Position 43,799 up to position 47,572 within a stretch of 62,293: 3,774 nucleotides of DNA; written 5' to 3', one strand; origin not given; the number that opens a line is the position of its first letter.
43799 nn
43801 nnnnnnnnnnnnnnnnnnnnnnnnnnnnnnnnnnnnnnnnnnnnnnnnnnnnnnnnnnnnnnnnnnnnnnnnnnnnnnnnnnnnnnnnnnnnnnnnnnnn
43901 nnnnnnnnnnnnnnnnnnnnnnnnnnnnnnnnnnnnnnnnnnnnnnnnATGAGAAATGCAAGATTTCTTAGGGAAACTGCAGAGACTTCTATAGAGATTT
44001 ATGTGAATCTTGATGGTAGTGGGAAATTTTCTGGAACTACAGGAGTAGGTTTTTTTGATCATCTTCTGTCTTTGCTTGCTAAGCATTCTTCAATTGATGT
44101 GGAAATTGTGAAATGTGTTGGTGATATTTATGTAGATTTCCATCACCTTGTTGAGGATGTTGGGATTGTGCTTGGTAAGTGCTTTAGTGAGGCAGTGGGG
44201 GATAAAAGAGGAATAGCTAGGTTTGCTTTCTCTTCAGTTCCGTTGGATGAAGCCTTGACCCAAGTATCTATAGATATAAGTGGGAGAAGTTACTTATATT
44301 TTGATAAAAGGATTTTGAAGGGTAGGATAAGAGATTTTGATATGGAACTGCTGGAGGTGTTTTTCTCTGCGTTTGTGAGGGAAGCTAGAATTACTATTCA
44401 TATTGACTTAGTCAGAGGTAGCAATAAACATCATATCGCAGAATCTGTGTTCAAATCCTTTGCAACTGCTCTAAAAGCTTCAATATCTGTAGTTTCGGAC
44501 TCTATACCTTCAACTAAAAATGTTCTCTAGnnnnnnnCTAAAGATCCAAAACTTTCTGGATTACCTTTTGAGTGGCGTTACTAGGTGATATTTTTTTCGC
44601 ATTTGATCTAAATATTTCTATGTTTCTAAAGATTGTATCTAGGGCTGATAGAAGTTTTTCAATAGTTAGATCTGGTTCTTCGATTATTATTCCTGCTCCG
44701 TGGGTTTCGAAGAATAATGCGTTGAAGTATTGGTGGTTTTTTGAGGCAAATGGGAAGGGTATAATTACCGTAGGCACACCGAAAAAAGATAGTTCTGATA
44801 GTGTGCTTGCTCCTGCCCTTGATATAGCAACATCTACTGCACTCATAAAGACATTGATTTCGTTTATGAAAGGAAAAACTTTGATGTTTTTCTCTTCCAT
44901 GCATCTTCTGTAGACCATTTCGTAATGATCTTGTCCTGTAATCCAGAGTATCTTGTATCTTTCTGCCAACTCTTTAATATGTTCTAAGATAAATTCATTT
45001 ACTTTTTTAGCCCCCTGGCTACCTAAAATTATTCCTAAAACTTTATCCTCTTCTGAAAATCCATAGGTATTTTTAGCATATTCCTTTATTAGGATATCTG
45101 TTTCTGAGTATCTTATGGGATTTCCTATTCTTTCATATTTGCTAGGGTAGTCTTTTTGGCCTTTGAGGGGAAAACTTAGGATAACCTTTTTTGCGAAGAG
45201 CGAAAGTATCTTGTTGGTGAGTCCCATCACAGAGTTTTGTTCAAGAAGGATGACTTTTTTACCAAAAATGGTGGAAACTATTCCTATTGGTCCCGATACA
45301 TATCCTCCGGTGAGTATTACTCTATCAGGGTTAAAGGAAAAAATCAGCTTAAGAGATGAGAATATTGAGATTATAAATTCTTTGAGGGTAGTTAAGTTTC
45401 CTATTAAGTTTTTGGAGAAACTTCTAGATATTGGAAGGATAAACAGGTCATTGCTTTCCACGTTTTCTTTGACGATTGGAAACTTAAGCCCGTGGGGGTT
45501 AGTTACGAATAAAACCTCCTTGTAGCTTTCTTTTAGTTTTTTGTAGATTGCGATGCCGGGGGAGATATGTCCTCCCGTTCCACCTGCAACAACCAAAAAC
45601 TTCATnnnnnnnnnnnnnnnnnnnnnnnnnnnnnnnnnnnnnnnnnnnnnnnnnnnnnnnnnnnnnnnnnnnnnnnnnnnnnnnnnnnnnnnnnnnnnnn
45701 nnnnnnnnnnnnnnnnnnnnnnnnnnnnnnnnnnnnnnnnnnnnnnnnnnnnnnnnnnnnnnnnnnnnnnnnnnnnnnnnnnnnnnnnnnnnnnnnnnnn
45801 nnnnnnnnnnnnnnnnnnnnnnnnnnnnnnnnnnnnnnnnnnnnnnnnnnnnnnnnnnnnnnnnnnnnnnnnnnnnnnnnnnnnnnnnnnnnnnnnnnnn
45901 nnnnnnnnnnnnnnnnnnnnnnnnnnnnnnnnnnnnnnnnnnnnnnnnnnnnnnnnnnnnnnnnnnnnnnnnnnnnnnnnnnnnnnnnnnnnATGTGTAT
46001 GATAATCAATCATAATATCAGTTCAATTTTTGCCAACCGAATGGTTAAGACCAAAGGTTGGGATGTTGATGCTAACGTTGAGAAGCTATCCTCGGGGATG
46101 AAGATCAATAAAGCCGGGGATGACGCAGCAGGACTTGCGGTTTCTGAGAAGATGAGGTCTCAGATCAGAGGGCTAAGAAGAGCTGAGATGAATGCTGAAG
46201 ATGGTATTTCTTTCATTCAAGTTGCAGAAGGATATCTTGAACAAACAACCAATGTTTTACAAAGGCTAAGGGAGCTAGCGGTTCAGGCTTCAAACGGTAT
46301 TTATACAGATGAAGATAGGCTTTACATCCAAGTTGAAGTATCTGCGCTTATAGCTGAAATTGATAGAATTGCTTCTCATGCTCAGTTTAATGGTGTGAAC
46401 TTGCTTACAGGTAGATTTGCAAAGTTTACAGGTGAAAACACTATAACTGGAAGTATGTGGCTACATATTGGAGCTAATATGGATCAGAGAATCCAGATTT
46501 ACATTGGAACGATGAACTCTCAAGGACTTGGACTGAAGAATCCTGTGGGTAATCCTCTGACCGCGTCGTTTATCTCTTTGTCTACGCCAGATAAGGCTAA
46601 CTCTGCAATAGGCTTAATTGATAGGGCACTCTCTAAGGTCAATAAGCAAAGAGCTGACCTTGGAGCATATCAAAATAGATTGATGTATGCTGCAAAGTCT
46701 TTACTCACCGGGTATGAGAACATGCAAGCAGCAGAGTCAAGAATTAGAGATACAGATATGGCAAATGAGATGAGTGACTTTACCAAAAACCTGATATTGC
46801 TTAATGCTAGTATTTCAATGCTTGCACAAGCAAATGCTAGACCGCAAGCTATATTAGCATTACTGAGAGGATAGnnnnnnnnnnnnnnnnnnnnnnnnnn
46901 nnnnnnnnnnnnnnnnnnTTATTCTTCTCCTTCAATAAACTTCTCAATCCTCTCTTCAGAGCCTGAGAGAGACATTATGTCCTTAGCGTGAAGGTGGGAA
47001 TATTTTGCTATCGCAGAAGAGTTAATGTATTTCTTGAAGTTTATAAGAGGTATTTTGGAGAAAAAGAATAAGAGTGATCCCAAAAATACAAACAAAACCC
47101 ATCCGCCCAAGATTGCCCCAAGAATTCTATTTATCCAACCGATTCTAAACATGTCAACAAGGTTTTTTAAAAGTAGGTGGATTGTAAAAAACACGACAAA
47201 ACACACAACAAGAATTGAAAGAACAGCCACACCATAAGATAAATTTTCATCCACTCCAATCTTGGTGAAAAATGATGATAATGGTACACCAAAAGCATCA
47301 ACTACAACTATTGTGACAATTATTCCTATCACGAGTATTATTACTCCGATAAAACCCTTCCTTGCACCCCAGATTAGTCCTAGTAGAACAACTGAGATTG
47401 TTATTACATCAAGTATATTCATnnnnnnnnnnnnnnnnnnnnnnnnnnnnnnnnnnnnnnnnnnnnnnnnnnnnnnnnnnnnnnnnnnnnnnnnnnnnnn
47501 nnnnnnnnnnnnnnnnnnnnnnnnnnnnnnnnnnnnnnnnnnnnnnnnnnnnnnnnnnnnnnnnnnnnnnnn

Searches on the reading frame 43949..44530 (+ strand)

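Call 42: search_protein_families(library=pfam, proteins=[window:43949-44530:+], max_evalue=0.00001)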
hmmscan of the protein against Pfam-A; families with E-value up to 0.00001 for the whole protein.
window:43949-44530:+ (193 aa): 1 family
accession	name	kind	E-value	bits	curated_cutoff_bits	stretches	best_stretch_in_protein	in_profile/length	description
PF00475.24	IGPD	-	2.9e-57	193.3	27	1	31-175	1-144/144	Imidazoleglycerol-phosphate dehydratase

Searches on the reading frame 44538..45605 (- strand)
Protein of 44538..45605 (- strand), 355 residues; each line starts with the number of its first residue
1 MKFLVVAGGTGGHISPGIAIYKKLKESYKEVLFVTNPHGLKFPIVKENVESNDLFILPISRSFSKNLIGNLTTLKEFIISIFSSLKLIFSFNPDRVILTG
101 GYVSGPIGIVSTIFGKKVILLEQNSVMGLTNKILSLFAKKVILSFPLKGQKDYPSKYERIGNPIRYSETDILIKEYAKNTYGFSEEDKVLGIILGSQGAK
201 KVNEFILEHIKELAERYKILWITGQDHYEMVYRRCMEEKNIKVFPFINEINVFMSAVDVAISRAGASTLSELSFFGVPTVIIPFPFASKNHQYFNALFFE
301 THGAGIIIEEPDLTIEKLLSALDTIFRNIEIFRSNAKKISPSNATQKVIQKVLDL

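Call 42: search_protein_families(library=pfam, proteins=[window:44538-45605:-], max_evalue=0.00001)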
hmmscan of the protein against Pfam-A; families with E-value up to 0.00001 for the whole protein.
window:44538-45605:- (355 aa): 2 families
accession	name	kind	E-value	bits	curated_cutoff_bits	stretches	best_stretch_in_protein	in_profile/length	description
PF04101.22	Glyco_tran_28_C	-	1.7e-37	129.4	22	1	192-338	4-153/166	Glycosyltransferase family 28 C-terminal domain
PF03033.26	Glyco_transf_28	-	7.4e-24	84.8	26.2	1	4-142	2-138/139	Glycosyltransferase family 28 N-terminal domain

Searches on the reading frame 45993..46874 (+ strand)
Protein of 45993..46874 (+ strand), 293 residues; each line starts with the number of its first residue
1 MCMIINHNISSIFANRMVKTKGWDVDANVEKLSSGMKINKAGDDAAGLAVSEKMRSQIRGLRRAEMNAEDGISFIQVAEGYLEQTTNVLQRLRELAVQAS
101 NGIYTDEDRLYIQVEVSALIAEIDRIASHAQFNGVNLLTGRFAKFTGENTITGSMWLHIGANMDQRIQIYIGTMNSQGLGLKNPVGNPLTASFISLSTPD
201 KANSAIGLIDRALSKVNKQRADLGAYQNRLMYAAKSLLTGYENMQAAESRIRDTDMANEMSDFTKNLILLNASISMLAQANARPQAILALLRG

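Call 43: search_protein_families(library=pfam, proteins=[window:45993-46874:+], max_evalue=0.00001)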
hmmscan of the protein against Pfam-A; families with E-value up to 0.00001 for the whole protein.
window:45993-46874:+ (293 aa): 2 families
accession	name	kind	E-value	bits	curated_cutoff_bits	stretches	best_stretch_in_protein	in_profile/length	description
PF00669.25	Flagellin_N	-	4.8e-39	134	26.6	1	5-141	1-137/139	Bacterial flagellin N-terminal helical region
PF00700.27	Flagellin_C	-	3.4e-24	85.4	23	1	207-291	2-86/86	Bacterial flagellin C-terminal helical region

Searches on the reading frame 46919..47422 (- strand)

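Call 43: search_protein_families(library=pfam, proteins=[window:46919-47422:-], max_evalue=0.00001)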
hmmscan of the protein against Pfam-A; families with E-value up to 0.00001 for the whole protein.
window:46919-47422:- (167 aa): 1 family
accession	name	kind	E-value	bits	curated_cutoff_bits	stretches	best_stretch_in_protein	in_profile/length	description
PF02674.22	Colicin_V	-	5.7e-17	62.5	29.3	1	4-142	1-139/144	Colicin V production protein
